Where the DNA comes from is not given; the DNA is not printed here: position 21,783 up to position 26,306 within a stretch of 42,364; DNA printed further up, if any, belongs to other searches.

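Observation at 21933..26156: Stand-alone 1407-aa NERD + RecB-like nuclease + SF1B helicase gene beside tRNA-Arg: candidate single-gene nuclease-helicase immunity module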

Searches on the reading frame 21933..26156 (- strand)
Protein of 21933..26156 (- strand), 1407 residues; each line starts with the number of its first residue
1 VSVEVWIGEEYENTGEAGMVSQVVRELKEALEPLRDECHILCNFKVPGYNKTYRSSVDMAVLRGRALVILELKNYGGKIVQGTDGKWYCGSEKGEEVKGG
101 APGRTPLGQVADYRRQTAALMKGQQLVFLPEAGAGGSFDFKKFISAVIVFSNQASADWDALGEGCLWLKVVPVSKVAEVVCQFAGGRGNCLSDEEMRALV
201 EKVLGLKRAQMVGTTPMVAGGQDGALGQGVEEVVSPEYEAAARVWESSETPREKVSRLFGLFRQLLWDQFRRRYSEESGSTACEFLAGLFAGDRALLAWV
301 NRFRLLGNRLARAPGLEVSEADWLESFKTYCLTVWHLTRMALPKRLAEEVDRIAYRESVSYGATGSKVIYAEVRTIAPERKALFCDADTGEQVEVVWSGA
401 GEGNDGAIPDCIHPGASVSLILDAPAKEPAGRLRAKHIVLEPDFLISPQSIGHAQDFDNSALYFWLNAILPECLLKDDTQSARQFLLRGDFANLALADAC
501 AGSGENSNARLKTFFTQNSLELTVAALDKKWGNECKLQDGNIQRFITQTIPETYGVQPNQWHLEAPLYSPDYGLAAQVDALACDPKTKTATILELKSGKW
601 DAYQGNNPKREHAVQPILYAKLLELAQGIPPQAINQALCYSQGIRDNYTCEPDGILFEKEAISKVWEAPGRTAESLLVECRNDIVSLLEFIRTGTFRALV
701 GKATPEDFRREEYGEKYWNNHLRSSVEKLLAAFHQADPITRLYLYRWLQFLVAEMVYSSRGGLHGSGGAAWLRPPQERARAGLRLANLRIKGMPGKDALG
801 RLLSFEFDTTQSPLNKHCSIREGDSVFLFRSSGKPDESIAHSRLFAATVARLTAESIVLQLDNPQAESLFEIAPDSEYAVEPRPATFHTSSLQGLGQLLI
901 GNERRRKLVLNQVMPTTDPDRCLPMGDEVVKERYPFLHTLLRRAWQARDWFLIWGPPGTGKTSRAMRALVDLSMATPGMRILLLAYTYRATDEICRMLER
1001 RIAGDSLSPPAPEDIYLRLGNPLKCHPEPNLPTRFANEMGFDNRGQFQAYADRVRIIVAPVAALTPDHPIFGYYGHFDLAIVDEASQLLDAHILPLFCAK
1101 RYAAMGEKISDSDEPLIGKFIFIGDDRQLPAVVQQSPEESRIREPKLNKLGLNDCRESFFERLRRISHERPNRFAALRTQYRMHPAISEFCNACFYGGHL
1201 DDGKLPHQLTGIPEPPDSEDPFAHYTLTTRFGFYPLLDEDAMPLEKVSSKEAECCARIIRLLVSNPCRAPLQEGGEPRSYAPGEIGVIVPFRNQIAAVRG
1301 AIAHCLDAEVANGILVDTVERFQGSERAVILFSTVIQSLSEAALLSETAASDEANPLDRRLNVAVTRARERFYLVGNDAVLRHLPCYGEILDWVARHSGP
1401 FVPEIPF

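Call 6: search_protein_families(library=pfam, proteins=[window:21933-26156:-], max_evalue=1)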
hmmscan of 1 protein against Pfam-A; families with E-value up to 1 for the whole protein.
window:21933-26156:- (1407 aa): 8 families
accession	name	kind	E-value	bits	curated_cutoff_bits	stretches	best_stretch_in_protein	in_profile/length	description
PF13087.12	AAA_12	-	3.5e-31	108.7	27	1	1157-1378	3-194/195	AAA domain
PF13086.12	AAA_11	-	1.2e-10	42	27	2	942-1000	11-74/257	AAA domain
PF08378.17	NERD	-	3e-09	37.8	22.1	1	25-150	7-110/111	Nuclease-related domain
PF13604.12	AAA_30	-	9.7e-06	25.9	27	1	942-994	11-62/191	AAA domain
PF13245.12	AAA_19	-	1e-05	26.2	25.1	1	948-1132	11-132/134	AAA domain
PF13538.12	UvrD_C_2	-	0.0024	18.1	27.4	1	1315-1375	3-52/52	UvrD-like helicase C-terminal domain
PF13191.12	AAA_16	-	0.0083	17.1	32.6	0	938-975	13-51/167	AAA ATPase domain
PF00004.35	AAA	-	0.27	12.1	21.2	1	952-965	2-15/131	ATPase family associated with various cellular activities (AAA)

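Call 7: search_protein_families(library=padloc, proteins=[window:21933-26156:-], max_evalue=1)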
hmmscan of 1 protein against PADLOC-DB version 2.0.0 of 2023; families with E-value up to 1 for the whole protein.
window:21933-26156:- (1407 aa): 16 families
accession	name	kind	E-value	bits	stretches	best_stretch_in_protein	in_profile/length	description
PDLC03920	MkoA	-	8.2e-37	125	2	1119-1396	817-1099/1112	-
PDLC03921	MkoA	-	2.4e-28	96.4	2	1120-1381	1323-1570/1607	-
PDLC03924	MkoC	-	5.8e-21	72.3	1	1073-1382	667-948/1136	-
PDLC04474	PDC-M16A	-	6.7e-08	29.4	1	1-102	1-94/917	-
PDLC04469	PDC-M16A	-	3.5e-07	26.8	1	1-202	1-185/892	-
PDLC02895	DpdJ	-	2.5e-06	22.6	1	1176-1392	264-468/2112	DpdJ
PDLC05009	PDC-S37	-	8.1e-05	18.5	1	1313-1377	1133-1196/1550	-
PDLC00109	GajB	-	0.00072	16.1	1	949-998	7-56/647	UrvD helicase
PDLC03802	RTasHel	-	0.006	13.5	1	952-1002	22-73/675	DRT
PDLC00121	GajB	-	0.0099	12.4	1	951-1006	21-79/565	UrvD helicase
PDLC00059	DruK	-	0.017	12.3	1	561-634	113-181/326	PD-(D/E)XK nuclease superfamily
PDLC04470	PDC-M16A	-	0.039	10.1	1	3-177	3-157/895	-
PDLC00135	GajB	-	0.048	10.5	1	948-997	20-69/603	UrvD helicase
PDLC04476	PDC-M16A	-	0.048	10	0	947-1002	24-73/691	-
PDLC00104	GajB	-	0.053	10.2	0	1311-1375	501-562/574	UrvD helicase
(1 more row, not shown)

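Call 8: search_protein_families(library=ncbifam, proteins=[window:21933-26156:-], max_evalue=1)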
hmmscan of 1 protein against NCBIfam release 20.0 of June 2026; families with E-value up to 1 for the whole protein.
window:21933-26156:- (1407 aa): 6 families
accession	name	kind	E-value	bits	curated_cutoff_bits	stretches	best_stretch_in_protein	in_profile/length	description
NF040671.1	PLuB_AAA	exception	9.6e-37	125.9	999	2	941-1392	824-1246/1256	PLuB system helicase-like protein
TIGR00376.1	TIGR00376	hypoth_equivalog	9.7e-35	120.1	348.9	2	1060-1397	347-630/639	IGHMBP2 family helicase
NF058533.1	antiphage_ProA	equivalog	6.6e-06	23.8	1500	1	1302-1372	1485-1554/1903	anti-phage protein ProA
NF047741.1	antiphage_MADS6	equivalog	7.4e-05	21.4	460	1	33-92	25-82/612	methylation-associated defense system protein kinase MAD6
TIGR01447.1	recD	equivalog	0.00019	20.1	310.15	1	948-1002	163-220/597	exodeoxyribonuclease V subunit alpha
TIGR01448.2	helicase_RecD2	equivalog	0.042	12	500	0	949-991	332-372/713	SF1B family DNA helicase RecD2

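Call 9: search_solved_structures(query=window:21933-26156:-, max_evalue=0.01, show_alignments=1)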
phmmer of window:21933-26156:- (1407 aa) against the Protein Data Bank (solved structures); distinct sequences matched with E-value up to 0.01: 21.
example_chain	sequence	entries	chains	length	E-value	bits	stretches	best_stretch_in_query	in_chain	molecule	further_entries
5eaw_A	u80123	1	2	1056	1.5e-20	75.8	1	940-1394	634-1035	DNA replication ATP-dependent helicase/nuclease DNA2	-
5ean_A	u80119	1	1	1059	1.5e-20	75.8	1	940-1394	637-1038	DNA replication ATP-dependent helicase/nuclease DNA2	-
5eax_A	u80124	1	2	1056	1.7e-20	75.6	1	940-1393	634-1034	DNA replication ATP-dependent helicase/nuclease DNA2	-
8ftm_A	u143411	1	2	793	4e-11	44.6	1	1119-1382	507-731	5'-3' RNA helicase-like protein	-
5mzn_A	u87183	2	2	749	1e-10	43.2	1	1173-1386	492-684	Helicase SEN1,Helicase SEN1 | Helicase SEN1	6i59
8fth_A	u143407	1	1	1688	7.6e-10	40.3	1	1119-1382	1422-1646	5'-3' RNA helicase-like protein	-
8ftk_A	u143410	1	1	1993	1.4e-09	39.5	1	1119-1382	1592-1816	5'-3' RNA helicase-like protein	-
8ram_O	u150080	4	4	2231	1.9e-09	39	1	1173-1386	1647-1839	Helicase SEN1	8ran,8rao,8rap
8rd3_A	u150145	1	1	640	2.6e-09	38.6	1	1155-1384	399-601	ATP-dependent helicase NAM7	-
2xzo_A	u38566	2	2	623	3.4e-09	38.2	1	1151-1394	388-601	REGULATOR OF NONSENSE TRANSCRIPTS 1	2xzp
2gjk_A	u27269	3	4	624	3.4e-09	38.2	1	1151-1394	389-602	Regulator of nonsense transcripts 1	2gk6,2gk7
6ej5_A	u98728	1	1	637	4.1e-09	37.9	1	1151-1394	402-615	Regulator of nonsense transcripts 1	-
2xzl_A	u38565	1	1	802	5.3e-09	37.6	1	1155-1384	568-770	ATP-DEPENDENT HELICASE NAM7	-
2wjv_A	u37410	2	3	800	8.6e-09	36.9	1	1151-1394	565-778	REGULATOR OF NONSENSE TRANSCRIPTS 1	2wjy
9qwn_A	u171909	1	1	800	8.8e-09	36.8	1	1151-1394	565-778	Isoform 2 of Regulator of nonsense transcripts 1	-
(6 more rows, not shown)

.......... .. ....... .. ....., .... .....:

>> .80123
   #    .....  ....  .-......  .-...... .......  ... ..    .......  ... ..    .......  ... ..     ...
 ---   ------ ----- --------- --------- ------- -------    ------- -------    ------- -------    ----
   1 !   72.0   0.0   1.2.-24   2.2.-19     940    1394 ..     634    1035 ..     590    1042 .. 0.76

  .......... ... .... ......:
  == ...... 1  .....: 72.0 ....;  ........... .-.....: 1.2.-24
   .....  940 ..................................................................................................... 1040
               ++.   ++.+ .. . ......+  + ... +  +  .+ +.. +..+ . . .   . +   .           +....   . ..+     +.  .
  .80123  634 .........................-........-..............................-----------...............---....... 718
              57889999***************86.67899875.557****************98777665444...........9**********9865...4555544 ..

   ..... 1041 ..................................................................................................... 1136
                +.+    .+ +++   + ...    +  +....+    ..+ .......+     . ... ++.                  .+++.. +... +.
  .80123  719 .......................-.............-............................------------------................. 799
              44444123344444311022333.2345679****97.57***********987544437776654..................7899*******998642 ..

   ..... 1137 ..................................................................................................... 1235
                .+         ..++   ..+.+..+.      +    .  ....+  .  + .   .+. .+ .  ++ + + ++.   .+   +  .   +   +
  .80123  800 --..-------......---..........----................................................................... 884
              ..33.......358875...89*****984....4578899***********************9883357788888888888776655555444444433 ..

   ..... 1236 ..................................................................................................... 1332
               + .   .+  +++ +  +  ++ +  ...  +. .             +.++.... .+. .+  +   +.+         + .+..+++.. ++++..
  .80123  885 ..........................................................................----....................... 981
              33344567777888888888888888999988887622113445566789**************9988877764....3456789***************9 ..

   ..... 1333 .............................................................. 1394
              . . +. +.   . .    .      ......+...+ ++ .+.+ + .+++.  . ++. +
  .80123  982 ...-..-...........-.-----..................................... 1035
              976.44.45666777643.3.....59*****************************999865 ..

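Call 10: find_homologous_proteins(query=window:21933-26156:-)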
Query window:21933-26156:- (1407 aa): 21 proteins with E <= 0.001 among 8000 candidates.
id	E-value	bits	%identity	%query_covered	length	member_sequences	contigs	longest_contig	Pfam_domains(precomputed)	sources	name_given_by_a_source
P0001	0.0e+0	3275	100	100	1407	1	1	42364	PF13087.13,PF13086.13,PF13604.13,PF13245.13,PF08378.18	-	-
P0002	0.0e+0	2887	88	100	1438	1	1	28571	PF13087.13,PF13086.13,PF13604.13,PF13245.13,PF08378.18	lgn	-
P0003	0.0e+0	2661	82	100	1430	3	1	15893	PF13087.13,PF13086.13,PF13604.13,PF13245.13,PF08378.18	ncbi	ncbi:MAG: AAA domain-containing protein [Kiritimatiellia bacterium]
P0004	0.0e+0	1314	46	100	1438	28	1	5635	PF13087.13,PF13086.13,PF13604.13,PF13245.13,PF08378.18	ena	-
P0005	0.0e+0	1302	47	100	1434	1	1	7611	PF13087.13,PF13086.13,PF13604.13,PF13245.13,PF08378.18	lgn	-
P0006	0.0e+0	1298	46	100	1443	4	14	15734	PF13087.13,PF13086.13,PF13604.13,PF13245.13,PF08378.18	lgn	-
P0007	0.0e+0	1298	47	100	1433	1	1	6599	PF13087.13,PF13086.13,PF13604.13,PF13245.13,PF08378.18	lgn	-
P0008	0.0e+0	1254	46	99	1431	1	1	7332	PF13087.13,PF13086.13,PF13604.13,PF13245.13,PF08378.18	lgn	-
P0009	0.0e+0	1253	45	100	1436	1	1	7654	PF13087.13,PF13086.13,PF13604.13,PF13245.13,PF08378.18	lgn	-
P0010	0.0e+0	1253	45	100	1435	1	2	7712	PF13087.13,PF13086.13,PF13604.13,PF13245.13,PF08378.18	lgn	-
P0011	0.0e+0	1238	45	100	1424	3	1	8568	PF13087.13,PF13086.13,PF13604.13,PF13245.13,PF08378.18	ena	-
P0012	0.0e+0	1230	45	100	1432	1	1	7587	PF13087.13,PF13086.13,PF13604.13,PF13245.13,PF08378.18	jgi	jgi:hypothetical protein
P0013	0.0e+0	1221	45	100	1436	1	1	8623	PF13087.13,PF13086.13,PF13604.13,PF13245.13,PF08378.18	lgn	-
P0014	4.4e-287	974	38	100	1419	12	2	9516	PF13087.13,PF13086.13,PF13604.13,PF13245.13,PF08378.18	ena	-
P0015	1.2e-170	588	34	88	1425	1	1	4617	PF07714.24,PF00069.32,PF13087.13,PF13086.13,PF13604.13,PF03109.23,PF13245.13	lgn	-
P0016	1.4e-168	581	37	70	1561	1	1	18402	PF07714.24,PF00069.32,PF13087.13,PF13086.13,PF13604.13,PF03109.23,PF13245.13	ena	-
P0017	1.1e-32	131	39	16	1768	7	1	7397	PF00270.36,PF00271.38,PF08378.18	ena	-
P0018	1.6e-30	124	37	16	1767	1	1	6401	PF00270.36,PF00271.38,PF08378.18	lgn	-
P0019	6.8e-15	72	26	60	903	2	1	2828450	PF13087.13,PF13086.13,PF12705.14,PF01443.25,PF13604.13,PF08696.18,PF13245.13,PF04851.22,PF13191.13,PF00580.28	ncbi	-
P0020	7.0e-15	72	26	60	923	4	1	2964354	PF13087.13,PF13086.13,PF01443.25,PF13604.13,PF08696.18,PF13245.13,PF13401.13,PF04851.22,PF13191.13,PF12705.14,PF09848.16,PF00580.28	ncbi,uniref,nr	ncbi:AAA domain-containing protein [Halobaculum rubrum]|uniref:AAA domain-containing protein n=1 Tax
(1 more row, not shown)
